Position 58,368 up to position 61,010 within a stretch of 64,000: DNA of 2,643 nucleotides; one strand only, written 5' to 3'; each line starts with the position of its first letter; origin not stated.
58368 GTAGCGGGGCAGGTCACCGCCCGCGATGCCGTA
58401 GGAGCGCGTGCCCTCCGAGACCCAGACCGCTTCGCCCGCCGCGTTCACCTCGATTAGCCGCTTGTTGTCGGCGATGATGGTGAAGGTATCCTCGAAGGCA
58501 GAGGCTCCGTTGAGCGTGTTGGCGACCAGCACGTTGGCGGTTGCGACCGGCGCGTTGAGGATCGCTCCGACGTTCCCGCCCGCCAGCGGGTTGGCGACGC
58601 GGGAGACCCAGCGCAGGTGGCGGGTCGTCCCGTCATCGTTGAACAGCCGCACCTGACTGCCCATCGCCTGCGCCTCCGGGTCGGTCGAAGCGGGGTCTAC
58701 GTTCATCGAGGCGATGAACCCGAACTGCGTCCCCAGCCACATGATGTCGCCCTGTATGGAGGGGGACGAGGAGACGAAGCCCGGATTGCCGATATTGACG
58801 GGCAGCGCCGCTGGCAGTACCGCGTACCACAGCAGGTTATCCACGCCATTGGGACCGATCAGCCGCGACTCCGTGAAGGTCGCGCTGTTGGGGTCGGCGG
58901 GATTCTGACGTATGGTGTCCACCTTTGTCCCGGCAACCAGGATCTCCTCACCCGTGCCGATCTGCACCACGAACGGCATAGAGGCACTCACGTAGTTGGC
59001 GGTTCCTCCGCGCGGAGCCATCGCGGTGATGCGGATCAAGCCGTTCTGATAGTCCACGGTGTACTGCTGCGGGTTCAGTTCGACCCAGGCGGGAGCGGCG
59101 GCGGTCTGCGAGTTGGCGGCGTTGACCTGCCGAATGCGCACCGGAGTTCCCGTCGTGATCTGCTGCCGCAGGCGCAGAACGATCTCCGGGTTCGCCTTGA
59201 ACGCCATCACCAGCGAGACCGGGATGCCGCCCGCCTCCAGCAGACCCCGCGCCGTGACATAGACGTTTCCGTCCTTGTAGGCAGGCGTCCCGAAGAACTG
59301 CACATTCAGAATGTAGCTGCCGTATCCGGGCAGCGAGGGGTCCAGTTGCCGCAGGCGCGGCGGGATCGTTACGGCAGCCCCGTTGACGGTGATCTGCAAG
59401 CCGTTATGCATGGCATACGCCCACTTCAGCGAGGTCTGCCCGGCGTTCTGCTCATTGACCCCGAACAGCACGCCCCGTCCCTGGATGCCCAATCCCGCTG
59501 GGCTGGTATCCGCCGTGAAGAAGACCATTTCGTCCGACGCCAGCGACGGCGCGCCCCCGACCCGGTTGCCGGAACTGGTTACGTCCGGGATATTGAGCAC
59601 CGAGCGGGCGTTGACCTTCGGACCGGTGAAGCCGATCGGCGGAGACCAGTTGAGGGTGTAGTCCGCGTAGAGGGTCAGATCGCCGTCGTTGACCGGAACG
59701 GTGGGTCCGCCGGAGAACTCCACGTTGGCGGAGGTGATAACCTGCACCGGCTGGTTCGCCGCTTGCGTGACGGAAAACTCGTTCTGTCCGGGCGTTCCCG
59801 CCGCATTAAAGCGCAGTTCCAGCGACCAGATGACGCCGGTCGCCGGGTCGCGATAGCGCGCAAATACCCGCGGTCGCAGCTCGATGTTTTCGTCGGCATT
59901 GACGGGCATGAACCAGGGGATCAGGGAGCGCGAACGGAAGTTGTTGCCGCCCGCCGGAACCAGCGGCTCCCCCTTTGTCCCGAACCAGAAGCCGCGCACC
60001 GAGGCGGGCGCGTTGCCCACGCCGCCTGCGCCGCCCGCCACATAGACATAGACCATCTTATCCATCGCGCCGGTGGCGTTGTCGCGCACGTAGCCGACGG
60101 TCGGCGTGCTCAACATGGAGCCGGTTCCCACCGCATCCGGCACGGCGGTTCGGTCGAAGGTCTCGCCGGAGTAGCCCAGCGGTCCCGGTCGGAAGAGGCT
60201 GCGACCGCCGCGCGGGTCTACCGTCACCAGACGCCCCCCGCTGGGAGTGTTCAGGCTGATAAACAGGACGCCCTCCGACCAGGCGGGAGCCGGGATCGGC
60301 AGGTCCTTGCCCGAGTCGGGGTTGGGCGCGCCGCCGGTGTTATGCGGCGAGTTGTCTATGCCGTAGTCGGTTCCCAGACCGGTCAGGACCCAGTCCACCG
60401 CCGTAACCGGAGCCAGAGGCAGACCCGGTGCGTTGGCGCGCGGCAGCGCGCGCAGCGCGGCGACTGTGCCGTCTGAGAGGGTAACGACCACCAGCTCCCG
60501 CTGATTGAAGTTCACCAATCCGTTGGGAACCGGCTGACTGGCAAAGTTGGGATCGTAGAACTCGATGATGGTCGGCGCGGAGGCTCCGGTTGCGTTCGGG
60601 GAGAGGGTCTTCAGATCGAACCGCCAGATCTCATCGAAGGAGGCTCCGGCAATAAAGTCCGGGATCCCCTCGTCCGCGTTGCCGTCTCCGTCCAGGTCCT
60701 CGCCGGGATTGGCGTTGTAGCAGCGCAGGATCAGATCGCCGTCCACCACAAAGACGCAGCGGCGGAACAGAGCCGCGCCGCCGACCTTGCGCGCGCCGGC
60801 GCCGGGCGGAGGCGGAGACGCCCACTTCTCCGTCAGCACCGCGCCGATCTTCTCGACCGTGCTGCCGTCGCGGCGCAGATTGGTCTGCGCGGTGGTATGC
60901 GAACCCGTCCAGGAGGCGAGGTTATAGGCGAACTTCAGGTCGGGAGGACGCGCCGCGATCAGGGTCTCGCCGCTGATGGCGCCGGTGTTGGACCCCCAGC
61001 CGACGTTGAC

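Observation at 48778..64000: Three consecutive giant secreted beta-propeller-type proteins (over 5000 aa visible) directly upstream of the pilus-assembly operon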

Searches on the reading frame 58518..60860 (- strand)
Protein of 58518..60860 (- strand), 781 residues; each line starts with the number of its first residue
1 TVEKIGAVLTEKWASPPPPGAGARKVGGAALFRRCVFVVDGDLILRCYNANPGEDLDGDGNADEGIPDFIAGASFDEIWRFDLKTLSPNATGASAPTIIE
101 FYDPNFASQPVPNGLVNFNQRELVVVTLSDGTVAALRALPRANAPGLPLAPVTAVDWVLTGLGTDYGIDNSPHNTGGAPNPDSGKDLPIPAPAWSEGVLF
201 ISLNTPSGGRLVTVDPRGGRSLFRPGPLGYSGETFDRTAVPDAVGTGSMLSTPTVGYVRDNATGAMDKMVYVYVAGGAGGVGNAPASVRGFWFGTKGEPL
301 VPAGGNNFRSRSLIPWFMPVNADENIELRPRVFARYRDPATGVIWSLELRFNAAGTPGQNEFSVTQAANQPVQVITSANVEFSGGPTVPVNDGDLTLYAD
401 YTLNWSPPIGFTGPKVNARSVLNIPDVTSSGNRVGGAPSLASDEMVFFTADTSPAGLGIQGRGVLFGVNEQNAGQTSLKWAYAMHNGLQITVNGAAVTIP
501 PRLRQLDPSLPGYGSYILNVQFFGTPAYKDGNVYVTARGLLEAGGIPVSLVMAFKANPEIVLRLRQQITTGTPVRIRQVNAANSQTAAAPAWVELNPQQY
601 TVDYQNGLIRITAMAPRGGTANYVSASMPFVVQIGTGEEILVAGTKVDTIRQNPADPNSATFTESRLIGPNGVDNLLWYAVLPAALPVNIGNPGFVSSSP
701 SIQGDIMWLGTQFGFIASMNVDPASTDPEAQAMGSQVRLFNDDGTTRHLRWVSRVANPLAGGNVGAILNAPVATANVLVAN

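Call 49: predict_structure(alignment_id=A5)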
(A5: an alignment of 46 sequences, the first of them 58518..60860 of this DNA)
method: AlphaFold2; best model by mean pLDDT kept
length: 781 residues; sequences in the alignment: 46
mean_pLDDT: 91.8   pTM: 0.92
mean pLDDT of the five models: 91.8, 90.6, 90.6, 89.9, 88.8
residues with pLDDT >= 90: 619; 70-90: 130; 50-70: 26; < 50: 6
segments of 3 or more residues with pLDDT < 50: 758-760
pLDDT, mean of each block of 10 residues (from residue 1): 68 82 87 95 96 90 92 95 97 97 93 92 97 97 93 96 91 76 91 97 95 96 94 93 90 97 95 81 83 97 96 94 94 98 98 93 91 97 97 98 92 87 79 92 96 64 91 88 94 95 94 94 95 96 91 97 96 96 79 96 97 94 95 97 96 91 96 96 87 93 93 93 94 95 90 71 80 88 91
secondary structure, 60 per line:
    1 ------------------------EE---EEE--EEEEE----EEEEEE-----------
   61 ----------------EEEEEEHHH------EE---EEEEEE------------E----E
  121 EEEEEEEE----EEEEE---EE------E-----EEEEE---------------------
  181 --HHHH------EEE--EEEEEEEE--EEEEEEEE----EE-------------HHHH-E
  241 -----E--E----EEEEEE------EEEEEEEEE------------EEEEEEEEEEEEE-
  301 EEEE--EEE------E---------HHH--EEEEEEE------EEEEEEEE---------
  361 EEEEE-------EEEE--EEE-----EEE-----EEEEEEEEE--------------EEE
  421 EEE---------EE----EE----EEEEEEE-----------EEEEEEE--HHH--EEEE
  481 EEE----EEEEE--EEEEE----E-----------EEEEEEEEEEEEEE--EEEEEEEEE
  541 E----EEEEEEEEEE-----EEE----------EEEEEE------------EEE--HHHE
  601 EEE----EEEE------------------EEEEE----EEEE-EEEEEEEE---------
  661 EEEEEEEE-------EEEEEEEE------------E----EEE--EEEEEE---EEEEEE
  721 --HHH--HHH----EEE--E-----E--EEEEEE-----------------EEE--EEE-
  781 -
elements in order (helices of 4 or more, strands of 3 or more residues): E30-32 E35-39 E44-49 E77-82 E97-102 E120-128 E133-137 E155-159 H183-186 E193-195 E198-205 E208-215 H235-238 E254-259 E266-274 E287-299 E301-304 E307-309 E331-337 E344-351 E361-365 E373-376 E379-381 E387-389 E395-403 E418-423 E445-451 E463-469 E477-483 E488-492 E495-499 E516-529 E532-541 E546-555 E561-563 E574-579 E592-594 E600-603 E608-611 E630-634 E639-642 E644-651 E661-668 E676-683 E701-703 E706-711 E715-720 E735-737 E749-754 E772-774 E777-779
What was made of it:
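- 58518..60860 (-): Y residues 380-1160: all-beta propeller region that was modelled. AF2 pLDDT 91.8, pTM 0.92 (call 49).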

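Call 52: fold_search(model_id=the predicted structure, library=pdb)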
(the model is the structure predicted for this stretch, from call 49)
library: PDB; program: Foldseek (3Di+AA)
matches with E <= 10: 639; with E <= 0.001: 86
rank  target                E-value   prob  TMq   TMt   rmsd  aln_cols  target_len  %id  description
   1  9saf_A                3.3e-07  0.97  0.15  0.14  23.9       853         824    9  Ternary PROTAC-mediated complex of BRD4-BD1/CRBN/DDB1 and JQ1-AcQ bifunctional degrader (released 2025-10-01)
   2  9sai_A                1.5e-06  0.90  0.13  0.13  23.8       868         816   10  Ternary PROTAC-mediated complex consisting of Cereblon, DDB1 and BRD4-BD1, non-covalently linked by JQ1-AcN (released 2025-10-29)
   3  9oty_A                1.6e-06  0.93  0.14  0.14  23.2       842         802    8  DDB1-CRBN with CK1 alpha, SB-405483, and DEG-47: composite map and model submission (released 2025-11-19)
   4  9zxm                  2.4e-06  0.92  0.14  0.14  23.1       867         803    8  DDB1 delta with compound 6 (released 2026-04-08)
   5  6bn9_A                2.9e-06  0.89  0.14  0.13  22.9       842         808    9  Crystal structure of DDB1-CRBN-BRD4(BD1) complex bound to dBET70 PROTAC (released 2018-05-30)
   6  9cnz_B                3.4e-06  1.00  0.16  0.30  16.9       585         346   11  Structure of BAM complexed with PTB2 ligand in detergent (released 2024-12-25)
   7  7tt2_B                3.6e-06  1.00  0.30  0.63  13.6       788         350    9  BamABCDE bound to substrate EspP class 3 (released 2022-03-30)
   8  8dey_B                3.6e-06  0.82  0.13  0.13  24.6       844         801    8  Ternary complex structure of Cereblon-DDB1 bound to IKZF2(ZF2,3) and the molecular glue DKY709 (released 2023-03-08)
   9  9dhd_A                4.6e-06  0.87  0.15  0.14  23.4       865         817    9  The ternary complex of DDB1, DDA1, DET1 (released 2025-02-05)
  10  6zcv                  5.4e-06  1.00  0.21  0.28  19.9       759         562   11  Crystal structure of lanthanide-dependent alcohol dehydrogenase PedH from Pseudomonas putida KT2440 (released 2020-07-15)
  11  1flg_A                5.4e-06  1.00  0.22  0.28  20.8       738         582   10  CRYSTAL STRUCTURE OF THE QUINOPROTEIN ETHANOL DEHYDROGENASE FROM PSEUDOMONAS AERUGINOSA (released 2000-08-30)
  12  6bn8_A                7.7e-06  0.85  0.14  0.14  23.1       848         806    8  Crystal structure of DDB1-CRBN-BRD4(BD1) complex bound to dBET55 PROTAC. (released 2018-06-06)
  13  8bwc_B                8.1e-06  1.00  0.29  0.59  13.2       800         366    9  E. coli BAM complex (BamABCDE) wild-type (released 2023-05-24)
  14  3p1l                  9.0e-06  1.00  0.15  0.29  19.9       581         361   13  Crystal structure of Escherichia coli BamB, a lipoprotein component of the beta-barrel assembly machinery complex, nativ (released 2010-12-22)
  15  8g66_A                1.1e-05  0.84  0.14  0.14  22.8       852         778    8  Structure with SJ3149 (released 2023-12-13)
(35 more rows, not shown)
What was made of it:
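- Y's central propeller is most similar to BamB, an outer-membrane assembly scaffold, and to DDB1, a scaffolding multi-propeller (call 52).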

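Call 78: search_protein_representatives(alignment_id=A8)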
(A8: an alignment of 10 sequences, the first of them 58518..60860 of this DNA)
Query: 10 sequences, 739 profile positions. Proteins with E-value up to 0.001 (for the whole library): 478; up to 1e-10: 344; up to 1e-30: 254. The best 150 are listed.
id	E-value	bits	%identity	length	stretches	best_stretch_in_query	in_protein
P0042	7.0e-257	871.2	-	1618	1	2-739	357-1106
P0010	4.1e-212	723.2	-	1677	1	2-739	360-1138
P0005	8.9e-198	675.8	-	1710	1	1-738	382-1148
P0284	7.6e-189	646.3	-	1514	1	1-738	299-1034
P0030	6.0e-186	636.7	-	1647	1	2-739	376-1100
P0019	5.6e-184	630.2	-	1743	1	1-739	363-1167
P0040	5.3e-177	607.1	-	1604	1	2-739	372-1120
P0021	2.5e-171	588.4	-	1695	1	1-739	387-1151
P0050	1.1e-155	536.7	-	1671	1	2-738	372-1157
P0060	1.9e-155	535.8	-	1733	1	1-738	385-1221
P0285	1.1e-148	513.5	-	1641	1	3-738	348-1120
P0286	1.3e-144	500.0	-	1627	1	1-738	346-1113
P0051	3.7e-137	475.4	-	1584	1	1-738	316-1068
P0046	1.9e-136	473.0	-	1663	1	1-738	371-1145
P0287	1.2e-134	467.2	-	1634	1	1-738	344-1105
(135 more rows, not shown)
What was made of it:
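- Y is conserved in length and architecture in hundreds of clusters (call 78), as expected for a machine part.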
